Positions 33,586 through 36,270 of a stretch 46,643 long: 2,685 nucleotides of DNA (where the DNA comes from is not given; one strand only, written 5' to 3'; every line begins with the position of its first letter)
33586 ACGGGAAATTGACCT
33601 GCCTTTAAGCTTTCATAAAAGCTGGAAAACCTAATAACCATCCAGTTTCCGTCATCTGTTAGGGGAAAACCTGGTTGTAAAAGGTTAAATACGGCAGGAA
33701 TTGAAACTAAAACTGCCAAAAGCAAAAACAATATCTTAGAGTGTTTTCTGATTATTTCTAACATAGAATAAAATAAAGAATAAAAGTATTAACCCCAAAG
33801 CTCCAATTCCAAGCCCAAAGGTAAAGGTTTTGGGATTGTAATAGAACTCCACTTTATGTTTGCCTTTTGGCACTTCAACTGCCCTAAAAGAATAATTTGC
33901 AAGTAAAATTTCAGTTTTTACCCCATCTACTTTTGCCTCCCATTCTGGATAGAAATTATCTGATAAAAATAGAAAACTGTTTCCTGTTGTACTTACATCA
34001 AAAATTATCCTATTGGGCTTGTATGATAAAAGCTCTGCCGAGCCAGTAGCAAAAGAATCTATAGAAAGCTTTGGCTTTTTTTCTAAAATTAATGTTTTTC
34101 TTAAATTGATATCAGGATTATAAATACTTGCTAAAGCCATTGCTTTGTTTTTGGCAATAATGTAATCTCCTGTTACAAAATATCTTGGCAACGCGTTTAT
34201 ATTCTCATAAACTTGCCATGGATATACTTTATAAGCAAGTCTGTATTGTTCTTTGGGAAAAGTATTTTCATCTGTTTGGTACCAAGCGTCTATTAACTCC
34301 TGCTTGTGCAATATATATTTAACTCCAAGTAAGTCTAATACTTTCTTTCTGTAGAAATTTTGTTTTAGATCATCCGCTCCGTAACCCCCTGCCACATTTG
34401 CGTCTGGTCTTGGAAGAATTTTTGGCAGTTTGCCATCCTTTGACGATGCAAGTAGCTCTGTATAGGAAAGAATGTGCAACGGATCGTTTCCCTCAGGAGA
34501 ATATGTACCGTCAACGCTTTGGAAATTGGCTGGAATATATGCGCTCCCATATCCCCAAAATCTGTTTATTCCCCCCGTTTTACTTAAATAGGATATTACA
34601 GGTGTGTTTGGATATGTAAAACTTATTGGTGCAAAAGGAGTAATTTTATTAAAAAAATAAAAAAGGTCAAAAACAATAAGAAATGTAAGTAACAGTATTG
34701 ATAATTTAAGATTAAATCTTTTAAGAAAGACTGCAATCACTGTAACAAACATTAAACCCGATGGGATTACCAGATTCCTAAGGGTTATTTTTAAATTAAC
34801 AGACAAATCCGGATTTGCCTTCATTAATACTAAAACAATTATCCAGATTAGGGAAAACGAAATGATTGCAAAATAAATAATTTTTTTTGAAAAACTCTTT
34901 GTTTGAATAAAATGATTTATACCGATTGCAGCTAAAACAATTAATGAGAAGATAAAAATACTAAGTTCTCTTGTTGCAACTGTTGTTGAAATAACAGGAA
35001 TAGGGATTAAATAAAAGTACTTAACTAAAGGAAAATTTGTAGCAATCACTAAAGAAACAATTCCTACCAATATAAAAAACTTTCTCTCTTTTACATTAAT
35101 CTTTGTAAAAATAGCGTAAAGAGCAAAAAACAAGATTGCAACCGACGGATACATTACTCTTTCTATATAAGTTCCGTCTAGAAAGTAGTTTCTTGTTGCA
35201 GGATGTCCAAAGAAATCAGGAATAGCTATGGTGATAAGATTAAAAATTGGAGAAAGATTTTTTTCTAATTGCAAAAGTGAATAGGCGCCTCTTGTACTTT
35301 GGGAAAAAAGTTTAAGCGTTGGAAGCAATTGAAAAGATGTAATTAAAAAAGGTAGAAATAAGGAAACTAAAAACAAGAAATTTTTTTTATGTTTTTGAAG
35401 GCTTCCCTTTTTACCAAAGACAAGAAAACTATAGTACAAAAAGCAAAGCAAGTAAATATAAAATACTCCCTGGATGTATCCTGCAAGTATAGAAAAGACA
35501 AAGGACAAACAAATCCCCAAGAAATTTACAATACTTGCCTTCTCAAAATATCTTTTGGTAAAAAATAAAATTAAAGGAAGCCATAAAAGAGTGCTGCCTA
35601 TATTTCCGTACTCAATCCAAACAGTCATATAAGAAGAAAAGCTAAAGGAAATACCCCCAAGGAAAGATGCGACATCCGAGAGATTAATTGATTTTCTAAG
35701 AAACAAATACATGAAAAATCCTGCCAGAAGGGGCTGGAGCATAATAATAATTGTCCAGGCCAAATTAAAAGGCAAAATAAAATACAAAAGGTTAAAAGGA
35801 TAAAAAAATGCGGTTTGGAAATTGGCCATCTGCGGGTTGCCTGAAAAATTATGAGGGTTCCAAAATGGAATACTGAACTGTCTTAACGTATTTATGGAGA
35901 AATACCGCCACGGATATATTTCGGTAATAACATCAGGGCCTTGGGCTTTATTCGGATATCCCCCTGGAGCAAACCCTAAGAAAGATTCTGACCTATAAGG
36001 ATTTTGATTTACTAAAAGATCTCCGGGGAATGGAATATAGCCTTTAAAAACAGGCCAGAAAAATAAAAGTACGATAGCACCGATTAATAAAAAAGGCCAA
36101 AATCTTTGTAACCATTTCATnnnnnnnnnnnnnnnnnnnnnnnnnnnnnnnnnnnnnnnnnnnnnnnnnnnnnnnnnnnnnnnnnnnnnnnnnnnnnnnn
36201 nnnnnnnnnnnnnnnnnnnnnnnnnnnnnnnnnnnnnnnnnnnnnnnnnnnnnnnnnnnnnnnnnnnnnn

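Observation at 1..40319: A 40-kb single-strand super-array of 17 GT-C-type membrane proteins together with their lipid-sugar supply genes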

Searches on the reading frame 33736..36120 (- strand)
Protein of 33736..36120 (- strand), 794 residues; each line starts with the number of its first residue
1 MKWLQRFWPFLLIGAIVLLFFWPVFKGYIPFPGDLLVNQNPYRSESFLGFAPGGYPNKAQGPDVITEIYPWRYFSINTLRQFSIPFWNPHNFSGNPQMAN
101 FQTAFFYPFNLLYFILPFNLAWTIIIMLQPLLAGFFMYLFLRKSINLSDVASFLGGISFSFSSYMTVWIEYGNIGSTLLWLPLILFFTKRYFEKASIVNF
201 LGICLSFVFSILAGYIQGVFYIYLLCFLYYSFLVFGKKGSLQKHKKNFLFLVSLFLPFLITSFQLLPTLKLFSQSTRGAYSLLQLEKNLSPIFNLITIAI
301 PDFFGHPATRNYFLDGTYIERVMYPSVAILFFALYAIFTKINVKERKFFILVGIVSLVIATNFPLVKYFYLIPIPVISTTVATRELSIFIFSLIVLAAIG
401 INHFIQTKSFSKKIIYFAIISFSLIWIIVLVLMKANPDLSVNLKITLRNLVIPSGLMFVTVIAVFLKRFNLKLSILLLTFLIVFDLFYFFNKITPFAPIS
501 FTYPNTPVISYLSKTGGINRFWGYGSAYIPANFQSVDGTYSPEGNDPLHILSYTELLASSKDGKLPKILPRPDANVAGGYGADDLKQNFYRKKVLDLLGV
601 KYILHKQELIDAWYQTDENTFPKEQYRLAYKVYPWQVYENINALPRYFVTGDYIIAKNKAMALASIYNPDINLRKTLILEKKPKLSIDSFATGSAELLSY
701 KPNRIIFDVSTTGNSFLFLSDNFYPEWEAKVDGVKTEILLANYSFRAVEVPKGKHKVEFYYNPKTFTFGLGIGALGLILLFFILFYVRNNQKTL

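Call 5: search_protein_families(library=pfam, proteins=[window:33736-36120:-], max_evalue=0.01)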
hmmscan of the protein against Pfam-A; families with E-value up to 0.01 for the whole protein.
window:33736-36120:- (794 aa): 1 family
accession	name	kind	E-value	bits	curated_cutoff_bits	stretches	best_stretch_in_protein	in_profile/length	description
PF09586.16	YfhO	-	5.2e-23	81.8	28.5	2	687-772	748-834/835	Bacterial membrane protein YfhO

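Call 14: find_encoding_contigs(protein=window:33736-36120:-, flank=10000, max_places=6)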
Protein window:33736-36120:- (794 aa): no gene with exactly this product is on record in the collection.

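Call 16: find_homologous_proteins(query=window:33736-36120:-, max_evalue=1e-10)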
Query window:33736-36120:- (794 aa): 1202 proteins with E <= 1e-10 among 8000 candidates; the best 120 are listed.
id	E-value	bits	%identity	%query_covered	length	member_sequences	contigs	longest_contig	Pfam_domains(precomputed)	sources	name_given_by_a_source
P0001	0.0e+0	1770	100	100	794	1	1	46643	PF09586.17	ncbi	-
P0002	0.0e+0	1580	87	100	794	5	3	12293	PF09586.17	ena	-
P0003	0.0e+0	1484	81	100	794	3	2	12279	PF09586.17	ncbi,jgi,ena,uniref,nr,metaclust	ncbi:MAG: hypothetical protein US50_C0020G0002 [Candidatus Nomurabacteria bacterium GW2011_GWB1_37_5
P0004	0.0e+0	1416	79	98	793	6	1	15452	PF09586.17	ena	-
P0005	0.0e+0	1408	78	98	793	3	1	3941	PF09586.17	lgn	-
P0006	0.0e+0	1343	73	100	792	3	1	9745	PF09586.17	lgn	-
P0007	0.0e+0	1323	72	100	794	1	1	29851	PF09586.17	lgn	-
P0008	0.0e+0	1248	68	100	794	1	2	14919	PF09586.17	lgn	-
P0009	0.0e+0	1194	65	99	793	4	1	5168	PF09586.17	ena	-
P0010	0.0e+0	1191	65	99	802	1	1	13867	PF09586.17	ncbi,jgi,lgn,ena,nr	ncbi:MAG: hypothetical protein COU25_01670 [Candidatus Levybacteria bacterium CG10_big_fil_rev_8_21_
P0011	0.0e+0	1189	65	100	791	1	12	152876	PF09586.17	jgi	jgi:hypothetical protein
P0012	0.0e+0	1188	66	100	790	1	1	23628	PF09586.17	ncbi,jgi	-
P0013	0.0e+0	1187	65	100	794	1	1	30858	PF09586.17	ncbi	-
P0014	0.0e+0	1185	65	100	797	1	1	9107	PF09586.17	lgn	-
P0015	0.0e+0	1185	64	100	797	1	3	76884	PF09586.17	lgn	-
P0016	0.0e+0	1184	65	100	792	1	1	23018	PF09586.17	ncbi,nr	ncbi:MAG: YfhO family protein [Patescibacteria group bacterium]|nr:YfhO family protein [Patescibacte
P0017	0.0e+0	1180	66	100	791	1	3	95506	PF09586.17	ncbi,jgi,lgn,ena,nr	ncbi:MAG TPA: YfhO family protein [Patescibacteria group bacterium]|jgi:hypothetical protein|nr:YfhO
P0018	0.0e+0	1179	65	100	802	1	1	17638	PF09586.17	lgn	-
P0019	0.0e+0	1178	64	100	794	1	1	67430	PF09586.17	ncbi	-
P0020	0.0e+0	1174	64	99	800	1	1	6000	PF09586.17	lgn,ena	-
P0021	0.0e+0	1171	64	100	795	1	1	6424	PF09586.17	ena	-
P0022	0.0e+0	1168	64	100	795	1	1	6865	PF09586.17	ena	-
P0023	0.0e+0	1161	63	100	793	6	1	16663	PF09586.17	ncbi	-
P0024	0.0e+0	1158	63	100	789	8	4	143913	PF09586.17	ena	-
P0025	0.0e+0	1156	65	100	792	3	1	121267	PF09586.17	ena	-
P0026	0.0e+0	1152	63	96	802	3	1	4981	PF09586.17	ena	-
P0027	0.0e+0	1151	64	98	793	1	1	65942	PF09586.17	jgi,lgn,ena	-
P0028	0.0e+0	1150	65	98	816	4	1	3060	PF09586.17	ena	-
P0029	0.0e+0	1150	64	98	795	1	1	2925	PF09586.17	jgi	jgi:hypothetical protein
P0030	0.0e+0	1147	64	96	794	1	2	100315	PF09586.17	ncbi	-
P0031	0.0e+0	1145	63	100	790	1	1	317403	PF09586.17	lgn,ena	-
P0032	0.0e+0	1144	64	97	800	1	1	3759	PF09586.17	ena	-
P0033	0.0e+0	1144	63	100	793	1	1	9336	PF09586.17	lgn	-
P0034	0.0e+0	1144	63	100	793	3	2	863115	PF09586.17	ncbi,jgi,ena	-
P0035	0.0e+0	1141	64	100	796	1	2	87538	PF09586.17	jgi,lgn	jgi:uncharacterized membrane protein YfhO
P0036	0.0e+0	1138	63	98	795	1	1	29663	PF09586.17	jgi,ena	-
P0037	0.0e+0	1137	62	100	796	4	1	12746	PF09586.17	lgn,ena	-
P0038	0.0e+0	1137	63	99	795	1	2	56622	PF09586.17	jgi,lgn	jgi:hypothetical protein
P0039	0.0e+0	1136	63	98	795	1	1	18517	PF09586.17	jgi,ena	-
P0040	0.0e+0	1135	62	98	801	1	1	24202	PF09586.17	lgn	-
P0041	0.0e+0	1131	64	100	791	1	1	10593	PF09586.17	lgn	-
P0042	0.0e+0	1129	63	100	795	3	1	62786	PF09586.17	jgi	jgi:hypothetical protein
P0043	0.0e+0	1127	62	100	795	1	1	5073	PF09586.17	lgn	-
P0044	0.0e+0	1123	63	99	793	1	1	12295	PF09586.17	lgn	-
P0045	0.0e+0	1122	63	96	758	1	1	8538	PF09586.17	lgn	-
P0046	0.0e+0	1120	63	99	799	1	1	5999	PF09586.17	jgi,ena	-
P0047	0.0e+0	1105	62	97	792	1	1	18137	PF09586.17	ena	-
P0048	0.0e+0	1104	61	100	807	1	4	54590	PF09586.17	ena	-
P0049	0.0e+0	1103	60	100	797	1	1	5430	PF09586.17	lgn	-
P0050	0.0e+0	1088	60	98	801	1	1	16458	PF09586.17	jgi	jgi:hypothetical protein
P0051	0.0e+0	1087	61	100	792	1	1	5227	PF09586.17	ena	-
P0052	0.0e+0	1085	59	100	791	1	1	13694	PF09586.17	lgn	-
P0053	0.0e+0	1083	60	100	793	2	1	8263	PF09586.17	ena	-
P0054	0.0e+0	1082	60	99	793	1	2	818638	PF09586.17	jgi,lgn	jgi:uncharacterized membrane protein YfhO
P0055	0.0e+0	1080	60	100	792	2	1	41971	PF09586.17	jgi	-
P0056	0.0e+0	1071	60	96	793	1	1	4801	PF09586.17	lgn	-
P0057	0.0e+0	1069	60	99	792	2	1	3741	PF09586.17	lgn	-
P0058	0.0e+0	1065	61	100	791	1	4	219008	PF09586.17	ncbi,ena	-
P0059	0.0e+0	1059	60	100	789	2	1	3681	PF09586.17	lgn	-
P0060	0.0e+0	1056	60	100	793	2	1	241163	PF09586.17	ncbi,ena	-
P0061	0.0e+0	1052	61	98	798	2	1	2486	PF09586.17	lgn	-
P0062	0.0e+0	1042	59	100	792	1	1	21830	PF09586.17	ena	-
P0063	0.0e+0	1041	59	100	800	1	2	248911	PF09586.17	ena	-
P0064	0.0e+0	1041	59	100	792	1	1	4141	PF09586.17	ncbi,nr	ncbi:YfhO family protein [Patescibacteria group bacterium]|nr:YfhO family protein [Patescibacteria g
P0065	0.0e+0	1041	58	100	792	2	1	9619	PF09586.17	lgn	-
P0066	0.0e+0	1040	59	100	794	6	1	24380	PF09586.17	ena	-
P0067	0.0e+0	1037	58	100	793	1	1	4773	PF09586.17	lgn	-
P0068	0.0e+0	1036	60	94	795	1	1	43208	PF09586.17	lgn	-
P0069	0.0e+0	1031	57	100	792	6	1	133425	PF09586.17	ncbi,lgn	-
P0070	0.0e+0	1030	58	100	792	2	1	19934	PF09586.17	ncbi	-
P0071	0.0e+0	1020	59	97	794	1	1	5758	PF09586.17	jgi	jgi:uncharacterized membrane protein YfhO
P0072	2.7e-297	1007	58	100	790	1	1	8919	PF09586.17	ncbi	-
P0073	2.4e-294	997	57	99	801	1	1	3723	PF09586.17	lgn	-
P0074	9.5e-294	995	57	97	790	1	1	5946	PF09586.17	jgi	jgi:uncharacterized membrane protein YfhO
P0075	1.1e-293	995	59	99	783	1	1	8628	PF09586.17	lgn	-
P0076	2.8e-292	990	57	97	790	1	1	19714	PF09586.17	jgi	jgi:hypothetical protein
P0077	1.9e-291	987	59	99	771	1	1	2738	PF09586.17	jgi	-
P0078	1.9e-291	987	56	99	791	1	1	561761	PF09586.17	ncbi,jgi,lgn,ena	-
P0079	4.3e-290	983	58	98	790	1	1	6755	PF09586.17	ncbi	-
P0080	1.3e-288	978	57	99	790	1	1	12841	PF09586.17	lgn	-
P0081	2.3e-287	974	56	98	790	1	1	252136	PF09586.17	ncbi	-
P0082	3.2e-287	973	56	98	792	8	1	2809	PF09586.17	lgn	-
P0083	2.3e-286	970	55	100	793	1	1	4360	PF09586.17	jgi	jgi:uncharacterized membrane protein YfhO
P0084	4.2e-285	966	56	100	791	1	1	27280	PF09586.17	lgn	-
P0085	8.9e-285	965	58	99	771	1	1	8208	PF09586.17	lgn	-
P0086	1.3e-284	965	57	95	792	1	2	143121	PF09586.17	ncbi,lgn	-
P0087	1.4e-284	965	57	97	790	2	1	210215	PF09586.17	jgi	-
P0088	1.4e-284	965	57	96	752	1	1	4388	PF09586.17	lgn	-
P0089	1.8e-284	964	57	97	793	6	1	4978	PF09586.17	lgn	-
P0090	1.0e-282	958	56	100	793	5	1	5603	PF09586.17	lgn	-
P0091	7.2e-282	956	56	98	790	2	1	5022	PF09586.17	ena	-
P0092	1.6e-278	944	56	98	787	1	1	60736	PF09586.17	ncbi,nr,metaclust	ncbi:MAG: hypothetical protein A2W22_00315 [Candidatus Levybacteria bacterium RBG_16_35_11]|nr:MAG: 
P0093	3.0e-278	944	57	99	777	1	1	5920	PF09586.17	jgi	-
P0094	5.8e-278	943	55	99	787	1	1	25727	PF09586.17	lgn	-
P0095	1.0e-277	942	56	98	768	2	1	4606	PF09586.17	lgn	-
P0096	2.0e-277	941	56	98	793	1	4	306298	PF09586.17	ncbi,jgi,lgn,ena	-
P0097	5.4e-276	936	55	100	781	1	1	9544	PF09586.17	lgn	-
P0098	6.8e-276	936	56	99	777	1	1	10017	PF09586.17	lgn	-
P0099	1.7e-275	935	54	99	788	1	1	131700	PF09586.17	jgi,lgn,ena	-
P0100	2.0e-274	931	55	99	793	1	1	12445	PF09586.17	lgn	-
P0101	1.3e-271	922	54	99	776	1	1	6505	PF09586.17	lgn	-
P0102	1.6e-271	921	55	100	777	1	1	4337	PF09586.17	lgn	-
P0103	1.7e-270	918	54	98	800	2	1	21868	PF09586.17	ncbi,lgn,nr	ncbi:MAG: YfhO family protein [Patescibacteria group bacterium]|nr:YfhO family protein [Patescibacte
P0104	1.4e-269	915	53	99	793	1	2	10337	PF09586.17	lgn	-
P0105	2.0e-269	914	54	99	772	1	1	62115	PF09586.17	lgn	-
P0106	2.0e-268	911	56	96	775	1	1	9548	PF09586.17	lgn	-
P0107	1.4e-267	908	55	99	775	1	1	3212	PF09586.17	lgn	-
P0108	1.9e-267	908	55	96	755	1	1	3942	PF09586.17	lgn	-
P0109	2.5e-267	907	68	75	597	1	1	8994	PF09586.17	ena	-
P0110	2.9e-267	907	54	99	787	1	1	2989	PF09586.17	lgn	-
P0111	3.8e-267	907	54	100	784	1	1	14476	PF09586.17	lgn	-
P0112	3.9e-266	904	54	99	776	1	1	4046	PF09586.17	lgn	-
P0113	1.2e-258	879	53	98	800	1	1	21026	PF09586.17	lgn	-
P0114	1.2e-258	879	52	98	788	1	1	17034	PF09586.17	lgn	-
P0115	3.5e-257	874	64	77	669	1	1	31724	PF09586.17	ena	-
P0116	3.7e-250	851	52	97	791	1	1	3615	PF09586.17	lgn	-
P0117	1.2e-248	846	52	99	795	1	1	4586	PF09586.17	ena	-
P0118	8.6e-242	823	57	84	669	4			PF09586.17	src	-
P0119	1.9e-241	822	52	96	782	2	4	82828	PF09586.17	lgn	-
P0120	6.4e-240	817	51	96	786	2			PF09586.17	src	-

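Call 17: find_encoding_contigs(protein=P0034, flank=10000, max_places=2)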
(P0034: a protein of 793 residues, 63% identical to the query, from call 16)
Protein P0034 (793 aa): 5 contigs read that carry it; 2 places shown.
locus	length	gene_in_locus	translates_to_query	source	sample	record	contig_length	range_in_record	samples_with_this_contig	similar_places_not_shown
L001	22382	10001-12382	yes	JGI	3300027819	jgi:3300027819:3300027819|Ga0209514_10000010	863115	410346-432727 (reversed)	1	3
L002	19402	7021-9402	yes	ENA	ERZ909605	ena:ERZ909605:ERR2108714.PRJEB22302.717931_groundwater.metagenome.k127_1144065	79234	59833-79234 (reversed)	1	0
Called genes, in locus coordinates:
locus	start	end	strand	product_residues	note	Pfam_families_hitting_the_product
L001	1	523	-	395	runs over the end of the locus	PF05239:PRC (weak), PF03448:MgtE_N, PF00571:CBS (weak)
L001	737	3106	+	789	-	PF02190:LON_substr_bdg, PF08298:AAA_PrkA (weak), PF00004:AAA, PF07728:AAA_5, PF22667:Lon_lid, PF05362:Lon_C, PF13541:ChlI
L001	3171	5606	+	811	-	PF09586:YfhO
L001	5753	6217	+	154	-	PF13302:Acetyltransf_3, PF13420:Acetyltransf_4, PF13527:Acetyltransf_9, PF00583:Acetyltransf_1, PF13673:Acetyltransf_10, PF13523:Acetyltransf_8 (faint), PF13508:Acetyltransf_7, PF08445:FR47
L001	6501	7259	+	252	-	PF00535:Glycos_transf_2, PF10111:Glyco_tranf_2_2 (weak), PF13641:Glyco_tranf_2_3 (weak)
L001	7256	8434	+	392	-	PF26314:MptA_B_family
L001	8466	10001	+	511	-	PF02366:PMT (weak), PF13231:PMT_2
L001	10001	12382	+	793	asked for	PF09586:YfhO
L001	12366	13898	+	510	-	-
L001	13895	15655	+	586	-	PF10131:PTPS_related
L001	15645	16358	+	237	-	PF13641:Glyco_tranf_2_3 (weak), PF00535:Glycos_transf_2, PF10111:Glyco_tranf_2_2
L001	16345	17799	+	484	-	PF01943:Polysacc_synt, PF13440:Polysacc_synt_3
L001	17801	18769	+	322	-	PF00535:Glycos_transf_2, PF10111:Glyco_tranf_2_2 (weak)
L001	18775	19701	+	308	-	PF00535:Glycos_transf_2, PF13641:Glyco_tranf_2_3, PF13632:Glyco_trans_2_3 (weak)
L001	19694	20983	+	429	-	PF00884:Sulfatase (faint), PF01663:Phosphodiest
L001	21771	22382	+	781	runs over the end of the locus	PF09586:YfhO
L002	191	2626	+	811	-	PF09586:YfhO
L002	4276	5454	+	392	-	PF26314:MptA_B_family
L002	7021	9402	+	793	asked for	PF09586:YfhO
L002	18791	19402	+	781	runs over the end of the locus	PF09586:YfhO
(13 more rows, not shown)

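Call 18: find_encoding_contigs(protein=P0054, flank=10000, max_places=2)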
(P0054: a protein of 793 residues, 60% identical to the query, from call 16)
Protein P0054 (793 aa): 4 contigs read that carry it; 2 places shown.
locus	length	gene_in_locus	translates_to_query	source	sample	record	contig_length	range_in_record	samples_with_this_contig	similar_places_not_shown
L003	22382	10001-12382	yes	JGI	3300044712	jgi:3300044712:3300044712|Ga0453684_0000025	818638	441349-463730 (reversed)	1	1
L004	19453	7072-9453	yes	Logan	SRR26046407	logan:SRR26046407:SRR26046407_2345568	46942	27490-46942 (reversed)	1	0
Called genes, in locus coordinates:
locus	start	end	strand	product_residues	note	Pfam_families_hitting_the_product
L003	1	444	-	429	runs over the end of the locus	PF01566:Nramp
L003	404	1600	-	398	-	PF05239:PRC (faint), PF03448:MgtE_N, PF00571:CBS (weak)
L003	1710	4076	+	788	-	PF02190:LON_substr_bdg, PF00004:AAA, PF07728:AAA_5 (weak), PF22667:Lon_lid, PF05362:Lon_C, PF13541:ChlI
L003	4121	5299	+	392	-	PF13231:PMT_2 (weak)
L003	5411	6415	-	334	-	-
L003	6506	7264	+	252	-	PF00535:Glycos_transf_2, PF10111:Glyco_tranf_2_2 (weak)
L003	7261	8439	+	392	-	PF26314:MptA_B_family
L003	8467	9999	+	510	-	PF13231:PMT_2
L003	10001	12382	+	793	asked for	PF09586:YfhO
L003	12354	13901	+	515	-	PF10131:PTPS_related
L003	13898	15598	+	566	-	PF10131:PTPS_related, PF13231:PMT_2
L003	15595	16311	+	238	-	PF00535:Glycos_transf_2, PF10111:Glyco_tranf_2_2, PF13641:Glyco_tranf_2_3 (weak)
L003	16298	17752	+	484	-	PF01943:Polysacc_synt, PF13440:Polysacc_synt_3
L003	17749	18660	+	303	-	PF00535:Glycos_transf_2, PF10111:Glyco_tranf_2_2 (weak)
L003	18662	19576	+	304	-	PF00535:Glycos_transf_2, PF13641:Glyco_tranf_2_3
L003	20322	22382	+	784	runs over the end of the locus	PF09586:YfhO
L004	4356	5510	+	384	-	PF26314:MptA_B_family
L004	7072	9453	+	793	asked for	PF09586:YfhO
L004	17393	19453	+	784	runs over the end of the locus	PF09586:YfhO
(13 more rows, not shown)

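Call 47: search_solved_structures(query=A5, max_evalue=1)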
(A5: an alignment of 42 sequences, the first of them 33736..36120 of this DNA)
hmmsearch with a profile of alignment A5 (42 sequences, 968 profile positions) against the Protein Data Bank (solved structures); distinct sequences matched with E-value up to 1: 0.

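Call 54: search_protein_families(library=ncbifam, proteins=[window:33736-36120:-], max_evalue=0.001)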
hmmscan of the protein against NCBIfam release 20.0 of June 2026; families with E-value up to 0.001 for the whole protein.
window:33736-36120:- (794 aa): 2 families
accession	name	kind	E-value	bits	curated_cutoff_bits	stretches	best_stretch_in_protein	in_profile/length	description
NF047590.1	GlcsyltransPgfM2Strep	equivalog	2.3e-06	26.1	1500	1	711-784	804-877/884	glycosyltransferase PgfM2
NF047589.1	GlcsyltransPgfM1Strep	equivalog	1.3e-05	23.5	1400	1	705-784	871-951/955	glycosyltransferase PgfM1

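Call 57: predict_structure(alignment_id=A6)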
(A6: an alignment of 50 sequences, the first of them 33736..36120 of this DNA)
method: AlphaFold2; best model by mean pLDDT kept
length: 794 residues; sequences in the alignment: 50
mean_pLDDT: 89.3   pTM: 0.90
mean pLDDT of the five models: 89.3, 87.1, 87.0, 86.0, 84.8
residues with pLDDT >= 90: 486; 70-90: 259; 50-70: 47; < 50: 2
segments of 3 or more residues with pLDDT < 50: none
pLDDT, mean of each block of 10 residues (from residue 1): 85 97 94 90 86 84 86 88 81 62 70 91 94 98 97 98 92 89 98 96 96 89 97 94 94 96 88 71 85 92 89 80 94 95 95 95 90 70 87 98 92 91 94 90 92 95 93 96 96 91 88 86 84 79 62 87 81 59 78 91 85 77 92 91 94 94 94 94 93 94 94 96 91 95 95 97 91 97 96 87
secondary structure, 60 per line:
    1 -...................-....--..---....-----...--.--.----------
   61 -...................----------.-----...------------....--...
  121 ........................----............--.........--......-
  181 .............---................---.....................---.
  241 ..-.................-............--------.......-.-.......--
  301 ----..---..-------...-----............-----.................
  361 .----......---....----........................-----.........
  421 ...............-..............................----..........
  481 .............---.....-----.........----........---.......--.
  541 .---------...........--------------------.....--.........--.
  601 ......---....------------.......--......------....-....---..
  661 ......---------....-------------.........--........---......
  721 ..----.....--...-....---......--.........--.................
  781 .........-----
elements in order (helices of 4 or more, strands of 3 or more residues): H2-20 H22-25 H33-36 H62-80 H112-115 H118-144 H149-160 H163-171 H174-179 H181-193 H197-212 H216-236 H244-260 H262-273 H282-288 H292-298 H327-338 H344-360 H366-371 H375-378 H383-406 H412-435 H437-466 H471-493 H507-515 E520-524 H531-537 H551-561 H582-586 H589-597 E600-606 H610-613 E626-632 E635-640 E647-650 E652-655 H659-666 E676-679 E693-701 E704-711 E715-722 E727-731 E734-736 E738-741 E745-750 E753-761 H764-789
